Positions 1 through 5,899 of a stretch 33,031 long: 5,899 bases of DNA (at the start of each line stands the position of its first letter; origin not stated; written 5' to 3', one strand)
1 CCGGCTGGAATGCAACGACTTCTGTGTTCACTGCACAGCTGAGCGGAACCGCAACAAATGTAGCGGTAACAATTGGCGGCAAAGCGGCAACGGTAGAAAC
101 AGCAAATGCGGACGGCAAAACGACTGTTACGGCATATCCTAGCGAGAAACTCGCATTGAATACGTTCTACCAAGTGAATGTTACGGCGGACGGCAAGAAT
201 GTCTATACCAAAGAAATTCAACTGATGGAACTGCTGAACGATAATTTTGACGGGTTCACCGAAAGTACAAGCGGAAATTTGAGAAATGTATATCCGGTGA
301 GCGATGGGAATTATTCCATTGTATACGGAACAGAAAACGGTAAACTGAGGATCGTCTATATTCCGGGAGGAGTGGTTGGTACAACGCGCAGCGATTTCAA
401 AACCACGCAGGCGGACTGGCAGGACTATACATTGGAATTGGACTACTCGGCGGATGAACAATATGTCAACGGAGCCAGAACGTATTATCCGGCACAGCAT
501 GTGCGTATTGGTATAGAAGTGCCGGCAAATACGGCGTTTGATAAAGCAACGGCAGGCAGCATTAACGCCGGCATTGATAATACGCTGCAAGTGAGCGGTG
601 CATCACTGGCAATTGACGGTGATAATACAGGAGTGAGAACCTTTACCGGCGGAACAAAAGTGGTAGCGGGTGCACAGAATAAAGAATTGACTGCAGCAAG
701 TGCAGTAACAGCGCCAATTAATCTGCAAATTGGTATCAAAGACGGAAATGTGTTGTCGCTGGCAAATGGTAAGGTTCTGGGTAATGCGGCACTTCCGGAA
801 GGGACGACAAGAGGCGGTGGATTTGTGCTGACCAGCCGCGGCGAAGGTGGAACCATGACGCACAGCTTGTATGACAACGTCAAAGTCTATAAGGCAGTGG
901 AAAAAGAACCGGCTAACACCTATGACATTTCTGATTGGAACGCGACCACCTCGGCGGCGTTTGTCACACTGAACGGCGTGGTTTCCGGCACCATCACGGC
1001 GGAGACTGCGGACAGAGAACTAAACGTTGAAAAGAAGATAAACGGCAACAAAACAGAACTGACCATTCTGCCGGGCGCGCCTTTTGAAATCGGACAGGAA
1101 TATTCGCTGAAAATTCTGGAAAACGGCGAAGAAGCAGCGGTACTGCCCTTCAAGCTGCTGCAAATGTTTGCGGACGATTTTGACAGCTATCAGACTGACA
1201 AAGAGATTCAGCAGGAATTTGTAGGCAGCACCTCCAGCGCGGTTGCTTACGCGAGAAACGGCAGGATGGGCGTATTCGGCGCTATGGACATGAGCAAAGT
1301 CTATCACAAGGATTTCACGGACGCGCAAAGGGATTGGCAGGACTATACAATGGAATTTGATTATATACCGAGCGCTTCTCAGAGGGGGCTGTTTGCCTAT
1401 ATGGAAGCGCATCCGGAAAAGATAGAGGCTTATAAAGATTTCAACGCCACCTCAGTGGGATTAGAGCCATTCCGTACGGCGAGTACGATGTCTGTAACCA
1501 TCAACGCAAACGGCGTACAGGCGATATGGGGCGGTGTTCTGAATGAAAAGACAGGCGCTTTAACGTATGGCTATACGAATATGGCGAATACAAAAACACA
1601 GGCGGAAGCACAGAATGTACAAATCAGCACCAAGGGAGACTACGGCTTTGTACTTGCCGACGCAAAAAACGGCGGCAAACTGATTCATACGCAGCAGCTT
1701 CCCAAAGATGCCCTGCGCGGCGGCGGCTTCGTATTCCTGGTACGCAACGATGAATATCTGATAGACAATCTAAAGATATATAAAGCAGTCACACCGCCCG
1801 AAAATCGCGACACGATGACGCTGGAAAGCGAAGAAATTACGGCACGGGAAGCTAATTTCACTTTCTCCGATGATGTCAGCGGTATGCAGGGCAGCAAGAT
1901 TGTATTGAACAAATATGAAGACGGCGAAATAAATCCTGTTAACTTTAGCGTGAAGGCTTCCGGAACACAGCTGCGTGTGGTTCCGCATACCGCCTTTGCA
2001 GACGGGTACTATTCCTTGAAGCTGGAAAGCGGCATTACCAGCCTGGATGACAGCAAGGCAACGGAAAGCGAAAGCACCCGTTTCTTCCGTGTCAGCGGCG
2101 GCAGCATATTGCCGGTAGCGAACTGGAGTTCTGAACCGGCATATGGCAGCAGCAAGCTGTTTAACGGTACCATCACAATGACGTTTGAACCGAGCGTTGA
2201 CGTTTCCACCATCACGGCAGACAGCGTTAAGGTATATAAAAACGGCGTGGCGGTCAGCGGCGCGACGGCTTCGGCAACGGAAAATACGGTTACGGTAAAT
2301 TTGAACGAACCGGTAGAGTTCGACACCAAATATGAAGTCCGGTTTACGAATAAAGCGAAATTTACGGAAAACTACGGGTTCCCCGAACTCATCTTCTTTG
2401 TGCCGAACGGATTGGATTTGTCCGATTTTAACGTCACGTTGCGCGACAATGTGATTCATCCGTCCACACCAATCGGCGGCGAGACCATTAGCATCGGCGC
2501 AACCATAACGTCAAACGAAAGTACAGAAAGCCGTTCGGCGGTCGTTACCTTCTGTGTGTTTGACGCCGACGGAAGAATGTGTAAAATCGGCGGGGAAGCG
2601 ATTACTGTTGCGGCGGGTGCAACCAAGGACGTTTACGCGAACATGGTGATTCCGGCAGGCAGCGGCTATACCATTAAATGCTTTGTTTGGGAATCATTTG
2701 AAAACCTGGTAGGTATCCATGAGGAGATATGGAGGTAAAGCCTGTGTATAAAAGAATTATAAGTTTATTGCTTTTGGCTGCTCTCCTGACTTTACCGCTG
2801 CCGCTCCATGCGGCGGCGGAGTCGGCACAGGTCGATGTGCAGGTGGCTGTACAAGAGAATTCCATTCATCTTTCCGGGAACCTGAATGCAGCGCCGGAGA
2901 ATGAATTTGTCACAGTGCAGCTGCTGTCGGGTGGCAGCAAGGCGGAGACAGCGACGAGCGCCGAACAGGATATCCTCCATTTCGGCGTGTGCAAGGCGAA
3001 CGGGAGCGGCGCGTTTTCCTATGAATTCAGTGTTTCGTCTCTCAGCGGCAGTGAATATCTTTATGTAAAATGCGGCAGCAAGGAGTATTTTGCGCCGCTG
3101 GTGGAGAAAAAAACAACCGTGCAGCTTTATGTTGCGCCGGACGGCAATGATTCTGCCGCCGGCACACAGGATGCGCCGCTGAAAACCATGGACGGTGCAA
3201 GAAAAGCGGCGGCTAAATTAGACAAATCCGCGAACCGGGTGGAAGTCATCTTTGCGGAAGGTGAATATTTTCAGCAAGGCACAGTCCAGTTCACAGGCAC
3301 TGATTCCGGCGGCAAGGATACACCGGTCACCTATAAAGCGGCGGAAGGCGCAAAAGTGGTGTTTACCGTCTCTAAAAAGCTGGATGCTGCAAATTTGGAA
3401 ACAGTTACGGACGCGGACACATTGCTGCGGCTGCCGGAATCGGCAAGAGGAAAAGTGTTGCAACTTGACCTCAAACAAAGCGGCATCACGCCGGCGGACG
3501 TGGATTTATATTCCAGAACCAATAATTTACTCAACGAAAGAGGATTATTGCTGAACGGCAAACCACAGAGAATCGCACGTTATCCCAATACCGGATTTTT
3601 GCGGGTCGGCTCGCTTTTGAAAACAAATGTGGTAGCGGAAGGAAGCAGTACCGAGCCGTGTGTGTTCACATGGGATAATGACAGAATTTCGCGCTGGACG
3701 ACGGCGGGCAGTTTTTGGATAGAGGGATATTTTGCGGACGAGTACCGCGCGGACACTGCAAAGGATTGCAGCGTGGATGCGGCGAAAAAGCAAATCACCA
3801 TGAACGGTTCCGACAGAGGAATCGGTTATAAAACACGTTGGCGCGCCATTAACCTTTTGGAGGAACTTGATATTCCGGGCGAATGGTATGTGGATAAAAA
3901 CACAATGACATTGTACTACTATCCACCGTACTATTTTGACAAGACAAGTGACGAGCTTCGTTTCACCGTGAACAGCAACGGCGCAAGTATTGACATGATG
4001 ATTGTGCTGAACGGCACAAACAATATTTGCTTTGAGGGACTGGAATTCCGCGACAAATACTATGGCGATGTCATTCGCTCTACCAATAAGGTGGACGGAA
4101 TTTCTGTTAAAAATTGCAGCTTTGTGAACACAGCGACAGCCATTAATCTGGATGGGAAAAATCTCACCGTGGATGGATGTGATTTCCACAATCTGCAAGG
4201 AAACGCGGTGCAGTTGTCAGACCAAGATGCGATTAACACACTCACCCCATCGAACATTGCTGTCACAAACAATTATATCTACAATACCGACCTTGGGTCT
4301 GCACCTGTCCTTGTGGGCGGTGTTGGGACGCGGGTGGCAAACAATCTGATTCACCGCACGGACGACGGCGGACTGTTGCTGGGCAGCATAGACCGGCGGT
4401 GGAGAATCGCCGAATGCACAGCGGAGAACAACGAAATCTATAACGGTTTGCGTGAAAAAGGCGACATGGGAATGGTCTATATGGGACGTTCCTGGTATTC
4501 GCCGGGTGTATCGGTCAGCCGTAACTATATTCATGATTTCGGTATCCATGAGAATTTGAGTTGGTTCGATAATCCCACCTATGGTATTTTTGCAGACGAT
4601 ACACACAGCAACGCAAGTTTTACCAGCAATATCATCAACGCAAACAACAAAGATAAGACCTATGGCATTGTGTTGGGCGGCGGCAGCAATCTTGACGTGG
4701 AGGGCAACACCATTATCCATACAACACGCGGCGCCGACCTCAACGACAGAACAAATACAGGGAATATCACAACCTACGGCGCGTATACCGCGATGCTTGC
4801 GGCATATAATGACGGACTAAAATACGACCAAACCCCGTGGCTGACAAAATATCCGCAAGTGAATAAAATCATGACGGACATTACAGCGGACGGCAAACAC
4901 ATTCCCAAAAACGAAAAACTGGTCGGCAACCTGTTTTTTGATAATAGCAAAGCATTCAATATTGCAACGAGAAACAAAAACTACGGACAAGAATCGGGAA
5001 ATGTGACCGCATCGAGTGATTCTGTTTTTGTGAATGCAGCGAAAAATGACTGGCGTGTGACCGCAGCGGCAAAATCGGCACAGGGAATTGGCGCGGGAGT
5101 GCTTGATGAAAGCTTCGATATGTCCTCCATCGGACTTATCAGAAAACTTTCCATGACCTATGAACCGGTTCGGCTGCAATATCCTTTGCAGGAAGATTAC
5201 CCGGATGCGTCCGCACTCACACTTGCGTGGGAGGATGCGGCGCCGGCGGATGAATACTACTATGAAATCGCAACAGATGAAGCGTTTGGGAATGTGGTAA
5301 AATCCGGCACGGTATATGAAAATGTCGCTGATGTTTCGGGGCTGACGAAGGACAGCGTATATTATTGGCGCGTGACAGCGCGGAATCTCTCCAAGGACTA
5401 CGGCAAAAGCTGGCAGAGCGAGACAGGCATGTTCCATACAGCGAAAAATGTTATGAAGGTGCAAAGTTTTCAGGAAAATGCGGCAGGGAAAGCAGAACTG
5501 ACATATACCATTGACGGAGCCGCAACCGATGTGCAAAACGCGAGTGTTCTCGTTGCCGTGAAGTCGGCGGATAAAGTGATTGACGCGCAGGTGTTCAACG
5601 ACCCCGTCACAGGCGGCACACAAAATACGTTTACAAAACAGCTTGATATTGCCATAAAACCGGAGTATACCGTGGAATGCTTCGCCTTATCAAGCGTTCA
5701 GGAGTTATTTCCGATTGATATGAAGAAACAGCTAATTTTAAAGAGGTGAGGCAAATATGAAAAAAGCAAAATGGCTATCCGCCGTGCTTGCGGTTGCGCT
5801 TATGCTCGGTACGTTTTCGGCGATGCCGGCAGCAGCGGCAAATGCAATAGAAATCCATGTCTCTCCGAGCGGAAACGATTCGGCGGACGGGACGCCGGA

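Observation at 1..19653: Candidate Gram-positive polysaccharide-utilisation system: surface beta-helix and SLH proteins feeding a cytoplasmic lyase/GH88/GH3 trio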

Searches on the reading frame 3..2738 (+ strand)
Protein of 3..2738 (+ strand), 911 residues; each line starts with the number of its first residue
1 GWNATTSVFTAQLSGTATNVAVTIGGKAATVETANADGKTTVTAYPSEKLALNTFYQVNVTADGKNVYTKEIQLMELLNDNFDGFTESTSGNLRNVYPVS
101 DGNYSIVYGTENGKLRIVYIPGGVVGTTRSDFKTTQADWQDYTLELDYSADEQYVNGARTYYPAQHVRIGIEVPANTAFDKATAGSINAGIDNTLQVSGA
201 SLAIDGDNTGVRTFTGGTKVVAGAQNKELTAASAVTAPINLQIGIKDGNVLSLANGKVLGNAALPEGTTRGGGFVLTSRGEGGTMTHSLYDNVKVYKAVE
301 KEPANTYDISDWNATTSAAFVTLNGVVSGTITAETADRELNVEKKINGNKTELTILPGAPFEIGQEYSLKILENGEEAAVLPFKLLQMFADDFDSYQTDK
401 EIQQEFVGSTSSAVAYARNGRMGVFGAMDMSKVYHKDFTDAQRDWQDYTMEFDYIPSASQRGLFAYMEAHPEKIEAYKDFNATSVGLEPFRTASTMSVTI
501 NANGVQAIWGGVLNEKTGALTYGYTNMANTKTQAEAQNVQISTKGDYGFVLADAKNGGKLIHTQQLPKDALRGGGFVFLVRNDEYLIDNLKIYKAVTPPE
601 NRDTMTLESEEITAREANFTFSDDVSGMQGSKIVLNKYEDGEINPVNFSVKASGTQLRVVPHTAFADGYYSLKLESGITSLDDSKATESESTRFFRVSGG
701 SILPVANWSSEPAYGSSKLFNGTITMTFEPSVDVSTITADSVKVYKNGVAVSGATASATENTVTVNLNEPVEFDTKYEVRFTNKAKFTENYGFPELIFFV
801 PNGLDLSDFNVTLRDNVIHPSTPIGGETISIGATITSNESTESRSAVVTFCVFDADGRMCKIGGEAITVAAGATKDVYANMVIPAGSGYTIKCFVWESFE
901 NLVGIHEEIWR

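Call 3: search_protein_families(library=pfam, proteins=[window:24-2738:+], max_evalue=0.01)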
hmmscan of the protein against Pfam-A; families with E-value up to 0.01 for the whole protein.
window:24-2738:+ (904 aa): 2 families
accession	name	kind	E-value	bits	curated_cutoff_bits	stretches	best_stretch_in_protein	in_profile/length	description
PF13205.12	Big_5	-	1.8e-08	35.5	23.6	1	702-779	9-88/105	Bacterial Ig-like domain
PF10989.13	DUF2808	-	0.0072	16.8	25.3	0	719-777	46-112/146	Protein of unknown function (DUF2808)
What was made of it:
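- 3..2738 (+): g1, truncated at its 5' end by the window edge (911 aa visible; orthologues are 933-939 aa). Secreted multi-domain beta-sandwich protein with LamG/ConA-like jelly rolls, a Big_5 Ig-like domain and a C-terminal sandwich. Probably binds glycan. Pfam finds Big_5 only (call 3).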

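Call 8: search_protein_families(library=ncbifam, proteins=[window:3-2738:+], max_evalue=0.01)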
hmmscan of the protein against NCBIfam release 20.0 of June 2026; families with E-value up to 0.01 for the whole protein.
window:3-2738:+ (911 aa): 0 families

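Call 63: search_protein_representatives(protein=window:3-2738:+)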
Query: 911 residues. Proteins with E-value up to 0.001 (for the whole library): 23; up to 1e-10: 6; up to 1e-30: 4. The best 23 are listed.
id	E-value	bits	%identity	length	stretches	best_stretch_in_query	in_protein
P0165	1.1e-211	721.7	45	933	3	290-911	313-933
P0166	1.1e-75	271.8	36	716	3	305-596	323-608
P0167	2.6e-73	263.9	91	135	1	780-911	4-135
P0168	5.1e-56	206.8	49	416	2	375-597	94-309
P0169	9.9e-16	73.5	33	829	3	723-902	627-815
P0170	1.3e-12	63.1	27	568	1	661-901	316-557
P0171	3.6e-10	55.1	28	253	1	720-903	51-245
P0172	4.5e-10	54.8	30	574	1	721-905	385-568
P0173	7.1e-10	54.1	28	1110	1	714-905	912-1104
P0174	9.5e-10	53.7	29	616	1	708-902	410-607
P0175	1.3e-09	53.2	28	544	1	720-907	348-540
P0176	8.1e-09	50.6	30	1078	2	709-903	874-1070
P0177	1.1e-08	50.1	28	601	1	695-902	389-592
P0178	2.7e-08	48.9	28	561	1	634-902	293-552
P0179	5.5e-08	47.8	31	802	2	686-899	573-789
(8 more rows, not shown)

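Call 77: predict_structure(alignment_id=A4)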
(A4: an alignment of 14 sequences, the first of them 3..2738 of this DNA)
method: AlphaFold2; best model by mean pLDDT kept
length: 911 residues; sequences in the alignment: 14
mean_pLDDT: 67.4   pTM: 0.45
mean pLDDT of the five models: 67.4, 67.3, 66.9, 65.8, 64.9
residues with pLDDT >= 90: 77; 70-90: 422; 50-70: 193; < 50: 219
segments of 3 or more residues with pLDDT < 50: 156-163, 175-185, 193-235, 471-493, 510-525, 600-704, 903-911
pLDDT, mean of each block of 10 residues (from residue 1): 88 90 94 89 91 90 89 89 67 69 55 75 62 68 83 52 55 50 51 43 36 31 37 55 76 70 61 67 69 87 75 91 82 82 87 88 83 82 82 84 83 82 75 73 75 72 63 42 34 53 54 39 49 67 79 72 67 67 79 74 31 26 34 33 37 37 33 32 35 29 58 76 87 86 83 89 90 83 77 74 78 80 74 81 80 81 85 86 75 74 43 27
secondary structure, 60 per line:
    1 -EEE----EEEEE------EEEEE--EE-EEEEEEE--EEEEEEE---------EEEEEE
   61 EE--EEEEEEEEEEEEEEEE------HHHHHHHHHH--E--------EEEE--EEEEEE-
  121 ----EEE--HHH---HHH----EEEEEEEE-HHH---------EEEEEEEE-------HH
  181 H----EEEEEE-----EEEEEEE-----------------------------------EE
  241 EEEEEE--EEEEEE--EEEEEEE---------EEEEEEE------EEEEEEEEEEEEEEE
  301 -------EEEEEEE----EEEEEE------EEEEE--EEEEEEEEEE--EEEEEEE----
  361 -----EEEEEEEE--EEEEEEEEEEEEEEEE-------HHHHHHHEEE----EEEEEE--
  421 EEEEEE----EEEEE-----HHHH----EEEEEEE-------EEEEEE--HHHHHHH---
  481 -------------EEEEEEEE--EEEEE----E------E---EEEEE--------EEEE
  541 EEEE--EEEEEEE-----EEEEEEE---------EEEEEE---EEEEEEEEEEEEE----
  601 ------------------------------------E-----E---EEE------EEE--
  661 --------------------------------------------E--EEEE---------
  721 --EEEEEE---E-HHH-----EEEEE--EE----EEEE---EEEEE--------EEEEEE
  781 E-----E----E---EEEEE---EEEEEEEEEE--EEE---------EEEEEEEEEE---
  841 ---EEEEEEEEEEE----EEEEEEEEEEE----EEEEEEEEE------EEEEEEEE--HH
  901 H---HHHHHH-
elements in order (helices of 4 or more, strands of 3 or more residues): E2-4 E9-13 E20-24 E30-36 E39-45 E55-62 E65-80 H87-96 E108-111 E114-119 E125-127 E143-150 E164-171 E186-191 E197-203 E239-246 E249-254 E257-263 E273-279 E286-300 E308-314 E319-324 E331-335 E338-347 E350-356 E366-373 E376-391 H399-405 E406-408 E413-418 E421-426 E431-435 H441-444 E449-455 E463-468 H471-477 E494-501 E504-508 E524-528 E537-544 E547-553 E559-565 E575-580 E584-596 E647-649 E656-658 E708-711 E723-728 E742-746 E755-758 E762-766 E775-781 E796-800 E804-813 E816-818 E828-837 E844-854 E859-869 E874-882 E889-896 H905-910

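Call 80: fold_search(model_id=the predicted structure, library=pdb)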
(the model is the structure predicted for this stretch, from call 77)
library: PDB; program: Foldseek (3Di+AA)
matches with E <= 10: 1702; with E <= 0.001: 56
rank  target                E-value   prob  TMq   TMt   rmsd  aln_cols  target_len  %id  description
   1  4jqt_A                2.4e-09  1.00  0.16  0.32  25.0       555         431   11  Crystal structure of a putative glycosyl hydrolase (BT3469) from Bacteroides thetaiotaomicron VPI-5482 at 2.49 A resol (released 2013-04-17)
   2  4u4j                  4.6e-06  0.72  0.09  0.06  36.4      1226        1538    8  Crystal structure of Salmonella alpha-2-macroglobulin mutant Y1175G (released 2014-09-17)
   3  5a42                  1.0e-05  0.66  0.09  0.06  39.0      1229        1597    8  Cryo-EM single particle 3D reconstruction of the native conformation of E. coli alpha-2-macroglobulin (ECAM) (released 2015-07-29)
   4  5ho0                  1.9e-05  1.00  0.16  0.18  21.6       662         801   11  Crystal structure of AbnA (closed conformation), a GH43 extracellular arabinanase from Geobacillus stearothermophilus (released 2017-02-01)
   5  8fjp_A                2.0e-05  0.84  0.13  0.05  33.6      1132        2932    8  Cryo-EM structure of native mosquito salivary gland surface protein 1 (SGS1) (released 2023-03-01)
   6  2exh_A                2.5e-05  1.00  0.15  0.24  27.2       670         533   10  Structure of the family43 beta-Xylosidase from geobacillus stearothermophilus (released 2006-04-04)
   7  2jd4_A                3.8e-05  1.00  0.11  0.25  25.7       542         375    8  Mouse laminin alpha1 chain, domains LG4-5 (released 2007-02-27)
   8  5ho2                  5.2e-05  1.00  0.17  0.18  20.4       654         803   12  Crystal structure of AbnA (open conformation), a GH43 extracellular arabinanase from Geobacillus stearothermophilus (released 2017-02-01)
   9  4u48                  5.2e-05  0.44  0.09  0.06  36.9      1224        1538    8  Crystal structure of Salmonella alpha-2-macroglobulin (released 2014-09-17)
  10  4ccc_A                6.6e-05  1.00  0.16  0.22  21.7       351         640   12  STRUCTURE OF MOUSE GALACTOCEREBROSIDASE WITH 4NBDG: ENZYME-SUBSTRATE COMPLEX (released 2013-12-11)
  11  4ziq                  6.6e-05  0.47  0.10  0.07  37.6      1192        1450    9  Crystal structure of trypsin activated alpha-2-macroglobulin from Escherichia coli. (released 2015-06-10)
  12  2zxq                  7.2e-05  0.99  0.12  0.09  28.7       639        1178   13  Crystal structure of endo-alpha-N-acetylgalactosaminidase from Bifidobacterium longum (EngBF) (released 2009-06-16)
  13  8a1a_A                7.9e-05  0.99  0.12  0.08  28.0       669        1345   13  Structure of a leucinostatin derivative determined by host lattice display : L1F11V1 construct (released 2022-12-07)
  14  5mqr                  8.3e-05  1.00  0.16  0.13  27.4       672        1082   10  Sialidase BT_1020 (released 2017-03-22)
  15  6sh9_B                8.7e-05  0.99  0.12  0.09  28.1       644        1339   12  EngBF DARPin Fusion 4b D12 (released 2019-11-06)
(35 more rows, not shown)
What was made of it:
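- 3..2738 (+): Its Foldseek hits are BT3469 ConA-like, laminin LG4-5 and BoNT Hc, each with prob 1.0 but low TM (calls 77, 80).
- LamG-like folds in g1: calls 77, 80. There are LamG/ConA-like binding modules in g1 (call 80).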

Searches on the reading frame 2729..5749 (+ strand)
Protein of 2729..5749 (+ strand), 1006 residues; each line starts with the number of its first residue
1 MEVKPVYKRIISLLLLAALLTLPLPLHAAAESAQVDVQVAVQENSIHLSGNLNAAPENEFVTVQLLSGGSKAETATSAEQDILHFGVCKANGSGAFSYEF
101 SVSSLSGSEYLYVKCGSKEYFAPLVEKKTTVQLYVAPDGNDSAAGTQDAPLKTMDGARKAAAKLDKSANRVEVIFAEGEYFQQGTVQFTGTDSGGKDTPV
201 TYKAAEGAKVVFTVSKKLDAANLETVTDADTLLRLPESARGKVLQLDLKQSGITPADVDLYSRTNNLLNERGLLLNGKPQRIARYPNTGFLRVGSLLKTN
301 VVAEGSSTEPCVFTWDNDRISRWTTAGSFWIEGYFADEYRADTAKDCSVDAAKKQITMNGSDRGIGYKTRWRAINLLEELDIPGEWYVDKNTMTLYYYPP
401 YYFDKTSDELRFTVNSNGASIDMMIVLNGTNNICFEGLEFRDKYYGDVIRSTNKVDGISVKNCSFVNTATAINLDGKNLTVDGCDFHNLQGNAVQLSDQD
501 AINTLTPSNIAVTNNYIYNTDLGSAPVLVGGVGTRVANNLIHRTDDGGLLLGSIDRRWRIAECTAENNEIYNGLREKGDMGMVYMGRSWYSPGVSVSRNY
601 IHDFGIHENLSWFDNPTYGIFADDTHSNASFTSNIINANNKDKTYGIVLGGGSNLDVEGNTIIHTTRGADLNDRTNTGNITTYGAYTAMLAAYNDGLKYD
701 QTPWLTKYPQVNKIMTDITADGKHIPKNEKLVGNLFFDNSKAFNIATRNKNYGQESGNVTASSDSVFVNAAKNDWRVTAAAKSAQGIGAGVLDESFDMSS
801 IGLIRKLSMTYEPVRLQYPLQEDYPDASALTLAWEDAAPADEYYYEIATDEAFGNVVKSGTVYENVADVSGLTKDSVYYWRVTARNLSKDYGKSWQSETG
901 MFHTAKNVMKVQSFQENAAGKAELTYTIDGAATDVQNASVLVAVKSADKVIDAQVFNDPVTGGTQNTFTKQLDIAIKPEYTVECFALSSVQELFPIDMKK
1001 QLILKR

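Call 3: search_protein_families(library=pfam, proteins=[window:2729-5749:+], max_evalue=0.01)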
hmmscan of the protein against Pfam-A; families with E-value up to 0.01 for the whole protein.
window:2729-5749:+ (1006 aa): 3 families
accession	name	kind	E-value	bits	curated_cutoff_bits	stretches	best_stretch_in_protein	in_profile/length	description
PF13229.12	Beta_helix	-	7.7e-19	68.3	25.9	3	454-603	7-136/158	Right handed beta helix region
PF21231.2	GH141_M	-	0.0017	18.6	27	1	374-399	130-155/156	GH141 insertion domain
PF16655.11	PhoD_N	-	0.0059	17.6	30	0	843-893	30-87/90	PhoD-like phosphatase, N-terminal domain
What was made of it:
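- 2729..5749 (+): g2, 1006 aa. Secreted GH141-like right-handed beta-helix protein (catalytic part about aa 131-800) with fn3/Ig-like C-terminal modules. Predicted catalytic Asp579 and Asp623. Pfam Beta_helix 7.7e-19; GH141_M is below cut-off (call 3).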

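Call 8: search_protein_families(library=ncbifam, proteins=[window:2729-5749:+], max_evalue=0.01)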
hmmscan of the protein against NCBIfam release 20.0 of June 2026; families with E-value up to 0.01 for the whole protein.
window:2729-5749:+ (1006 aa): 0 families

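Call 9: search_solved_structures(query=window:2729-5749:+, max_evalue=1)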
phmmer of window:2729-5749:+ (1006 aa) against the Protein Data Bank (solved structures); distinct sequences matched with E-value up to 1: 2.
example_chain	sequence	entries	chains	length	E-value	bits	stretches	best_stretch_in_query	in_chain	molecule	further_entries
9rx2_A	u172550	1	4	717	6.8e-05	24.3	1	142-255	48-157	Parallel beta-helix repeat protein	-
5mqp_A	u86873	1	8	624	0.00047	21.5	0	366-400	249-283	Glycoside hydrolase BT_1002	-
